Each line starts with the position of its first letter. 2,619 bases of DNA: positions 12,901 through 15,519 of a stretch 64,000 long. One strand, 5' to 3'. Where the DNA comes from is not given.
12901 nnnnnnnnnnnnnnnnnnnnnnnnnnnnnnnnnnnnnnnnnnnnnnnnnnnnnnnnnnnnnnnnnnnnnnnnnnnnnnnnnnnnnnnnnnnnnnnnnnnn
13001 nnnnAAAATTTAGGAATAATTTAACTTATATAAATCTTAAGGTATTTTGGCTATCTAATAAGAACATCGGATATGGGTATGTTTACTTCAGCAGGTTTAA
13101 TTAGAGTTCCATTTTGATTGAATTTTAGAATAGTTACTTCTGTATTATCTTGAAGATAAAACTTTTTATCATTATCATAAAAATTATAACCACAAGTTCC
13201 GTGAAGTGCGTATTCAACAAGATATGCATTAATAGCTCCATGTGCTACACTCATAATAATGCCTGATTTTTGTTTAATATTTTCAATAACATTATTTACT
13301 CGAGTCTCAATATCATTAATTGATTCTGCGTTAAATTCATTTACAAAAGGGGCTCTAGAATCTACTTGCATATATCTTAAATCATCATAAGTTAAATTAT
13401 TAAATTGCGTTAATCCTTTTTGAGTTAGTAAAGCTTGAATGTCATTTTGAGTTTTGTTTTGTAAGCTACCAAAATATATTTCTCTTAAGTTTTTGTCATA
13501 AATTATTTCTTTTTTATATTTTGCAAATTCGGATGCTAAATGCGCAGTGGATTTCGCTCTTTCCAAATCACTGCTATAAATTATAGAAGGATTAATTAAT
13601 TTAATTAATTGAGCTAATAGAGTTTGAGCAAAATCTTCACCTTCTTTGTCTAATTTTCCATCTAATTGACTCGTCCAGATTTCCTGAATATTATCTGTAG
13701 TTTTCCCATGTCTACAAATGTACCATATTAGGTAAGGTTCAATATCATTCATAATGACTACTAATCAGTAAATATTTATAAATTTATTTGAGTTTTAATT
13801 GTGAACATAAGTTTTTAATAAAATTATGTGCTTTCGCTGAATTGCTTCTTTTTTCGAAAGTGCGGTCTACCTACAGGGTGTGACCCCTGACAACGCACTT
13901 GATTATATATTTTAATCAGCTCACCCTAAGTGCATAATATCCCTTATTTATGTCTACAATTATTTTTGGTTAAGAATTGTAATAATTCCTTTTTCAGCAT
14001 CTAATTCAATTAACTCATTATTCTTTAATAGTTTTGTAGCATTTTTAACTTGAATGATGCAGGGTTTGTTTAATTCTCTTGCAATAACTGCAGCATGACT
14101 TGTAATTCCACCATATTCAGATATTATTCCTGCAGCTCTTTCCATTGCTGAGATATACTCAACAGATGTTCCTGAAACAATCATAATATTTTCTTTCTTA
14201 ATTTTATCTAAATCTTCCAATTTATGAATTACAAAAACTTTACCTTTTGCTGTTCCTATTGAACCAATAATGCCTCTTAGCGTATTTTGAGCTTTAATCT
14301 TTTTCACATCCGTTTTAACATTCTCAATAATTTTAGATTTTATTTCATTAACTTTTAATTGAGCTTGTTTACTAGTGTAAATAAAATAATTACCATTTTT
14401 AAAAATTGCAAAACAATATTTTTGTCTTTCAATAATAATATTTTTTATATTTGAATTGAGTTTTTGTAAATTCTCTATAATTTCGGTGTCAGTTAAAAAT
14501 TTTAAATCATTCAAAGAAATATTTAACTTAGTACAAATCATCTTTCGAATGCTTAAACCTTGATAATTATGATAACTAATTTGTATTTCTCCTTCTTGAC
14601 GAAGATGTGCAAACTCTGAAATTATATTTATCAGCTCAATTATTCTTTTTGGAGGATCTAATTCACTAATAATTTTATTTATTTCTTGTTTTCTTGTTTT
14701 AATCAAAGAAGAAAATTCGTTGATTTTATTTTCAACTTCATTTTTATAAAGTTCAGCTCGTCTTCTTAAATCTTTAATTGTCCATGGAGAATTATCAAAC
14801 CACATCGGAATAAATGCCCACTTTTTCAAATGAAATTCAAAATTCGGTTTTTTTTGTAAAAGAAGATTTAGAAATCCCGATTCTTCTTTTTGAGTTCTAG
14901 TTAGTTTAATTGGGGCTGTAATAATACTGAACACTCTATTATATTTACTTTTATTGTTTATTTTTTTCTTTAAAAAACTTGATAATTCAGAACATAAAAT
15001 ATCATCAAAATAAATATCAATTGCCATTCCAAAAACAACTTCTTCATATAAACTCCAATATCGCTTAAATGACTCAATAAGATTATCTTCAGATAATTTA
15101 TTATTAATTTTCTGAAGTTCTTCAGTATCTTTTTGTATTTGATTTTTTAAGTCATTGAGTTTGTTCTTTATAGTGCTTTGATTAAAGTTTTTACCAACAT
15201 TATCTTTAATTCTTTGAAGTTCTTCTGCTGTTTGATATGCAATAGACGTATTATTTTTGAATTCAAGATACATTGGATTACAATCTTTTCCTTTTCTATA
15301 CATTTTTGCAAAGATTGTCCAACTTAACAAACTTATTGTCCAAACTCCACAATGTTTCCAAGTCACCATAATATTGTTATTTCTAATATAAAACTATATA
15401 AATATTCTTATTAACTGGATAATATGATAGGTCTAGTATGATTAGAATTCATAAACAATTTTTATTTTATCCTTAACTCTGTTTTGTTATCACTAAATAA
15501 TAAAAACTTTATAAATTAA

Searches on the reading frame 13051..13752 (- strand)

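Call 3: search_protein_families(library=pfam, proteins=[window:13051-13752:-], max_evalue=1)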
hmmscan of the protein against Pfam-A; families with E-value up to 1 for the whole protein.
window:13051-13752:- (233 aa): 3 families
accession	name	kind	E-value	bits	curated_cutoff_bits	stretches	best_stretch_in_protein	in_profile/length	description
PF00300.27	His_Phos_1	-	6e-29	101.5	21.7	1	11-218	2-188/194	Histidine phosphatase superfamily (branch 1)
PF13529.12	Peptidase_C39_2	-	0.066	14.2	24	1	99-202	31-141/143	Peptidase_C39 like family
PF14425.11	Imm3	-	0.18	12.3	25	1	138-162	87-111/119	Immunity protein Imm3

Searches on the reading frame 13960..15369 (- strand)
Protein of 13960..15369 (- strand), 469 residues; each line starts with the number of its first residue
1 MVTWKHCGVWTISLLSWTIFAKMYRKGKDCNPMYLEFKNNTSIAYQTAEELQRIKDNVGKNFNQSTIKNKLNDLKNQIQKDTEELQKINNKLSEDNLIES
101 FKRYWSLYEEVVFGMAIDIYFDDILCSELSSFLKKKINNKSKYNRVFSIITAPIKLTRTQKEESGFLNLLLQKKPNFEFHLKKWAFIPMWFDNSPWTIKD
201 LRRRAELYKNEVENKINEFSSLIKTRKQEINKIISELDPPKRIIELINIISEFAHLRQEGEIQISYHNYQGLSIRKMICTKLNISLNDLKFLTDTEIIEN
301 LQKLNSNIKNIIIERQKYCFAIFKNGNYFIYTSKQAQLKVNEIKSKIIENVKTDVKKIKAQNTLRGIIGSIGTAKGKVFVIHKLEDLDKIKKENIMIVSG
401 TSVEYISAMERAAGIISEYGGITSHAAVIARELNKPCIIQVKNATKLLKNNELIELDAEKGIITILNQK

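Call 3: search_protein_families(library=pfam, proteins=[window:13960-15369:-], max_evalue=1)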
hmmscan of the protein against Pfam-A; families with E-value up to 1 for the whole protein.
window:13960-15369:- (469 aa): 8 families
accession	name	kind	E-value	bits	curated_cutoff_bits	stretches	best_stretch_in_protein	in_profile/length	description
PF00391.29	PEP-utilizers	-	8.1e-22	77.1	23.1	1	391-461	2-72/72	PEP-utilising enzyme, mobile domain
PF00517.22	GP41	-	0.005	17.2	29.6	1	40-117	81-159/197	Retroviral envelope protein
PF04336.18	ACP_PD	-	0.031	14.8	27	1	61-139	20-99/183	Acyl carrier protein phosphodiesterase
PF07200.18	Mod_r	-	0.065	13.7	30.1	1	40-103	69-134/146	Modifier of rudimentary (Mod(r)) protein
PF21085.3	CusS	-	0.12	12.9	24.1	1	299-373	60-136/160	CusS sensor domain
PF25176.1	DUF7831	-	0.24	11.7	27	1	278-322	47-91/118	Family of unknown function (DUF7831)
PF09769.14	ApoO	-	0.71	10.2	31.4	0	198-241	20-63/131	Apolipoprotein O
PF16515.11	HIP1_clath_bdg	-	0.92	10.4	28.8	1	45-95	30-78/99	Clathrin-binding domain of Huntingtin-interacting protein 1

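Call 4: search_protein_families(library=ncbifam, proteins=[window:13960-15369:-], max_evalue=1)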
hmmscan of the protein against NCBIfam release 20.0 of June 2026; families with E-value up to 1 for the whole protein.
window:13960-15369:- (469 aa): 27 families (the best 25 are shown)
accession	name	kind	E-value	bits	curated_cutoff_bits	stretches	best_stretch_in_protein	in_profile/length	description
NF005057.0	PRK06464.1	equivalog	2.1e-26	92.3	598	1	280-463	279-460/798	phosphoenolpyruvate synthase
TIGR01418.1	PEP_synth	equivalog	2.5e-23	82.4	739.75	1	289-461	282-451/784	pyruvate, water dikinase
NF006153.0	PRK08296.1-5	subfamily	8e-20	70.7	578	1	346-467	486-607/608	hypothetical protein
NF004520.0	PRK05865.1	equivalog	6.2e-19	67.4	1509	1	349-466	721-837/854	sugar epimerase family protein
NF004978.0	PRK06354.1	subfamily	3.5e-18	65.4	462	1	353-464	470-583/590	pyruvate kinase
NF004882.0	PRK06241.2-3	equivalog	4.6e-18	64.7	850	1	285-466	646-819/827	phosphoenolpyruvate synthase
NF006151.0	PRK08296.1-3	equivalog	2.5e-17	62.6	693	1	360-467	497-604/604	hypothetical protein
NF004881.0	PRK06241.2-2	equivalog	5.8e-16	57.9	883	1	355-468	780-892/898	phosphoenolpyruvate synthase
NF004877.0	PRK06241.1-2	subfamily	6.8e-15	54.4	866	1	354-466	758-868/869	phosphoenolpyruvate synthase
NF006149.0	PRK08296.1-1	equivalog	9e-15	54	730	1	345-466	446-567/568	hypothetical protein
NF004880.0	PRK06241.2-1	equivalog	1.4e-14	53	972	1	350-466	722-837/837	phosphoenolpyruvate synthase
NF006152.0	PRK08296.1-4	equivalog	4.8e-14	51.7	723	1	354-465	496-607/609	hypothetical protein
NF004878.0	PRK06241.1-3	subfamily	9.2e-14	50.5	945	1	290-467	725-890/891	phosphoenolpyruvate synthase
NF052631.1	prodigiosin_PigC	equivalog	1.2e-13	49.9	1300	1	349-465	764-881/883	prodigiosin ligase PigC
TIGR01828.1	pyru_phos_dikin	equivalog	3.2e-13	48.6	843.45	1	345-445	372-470/865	pyruvate, phosphate dikinase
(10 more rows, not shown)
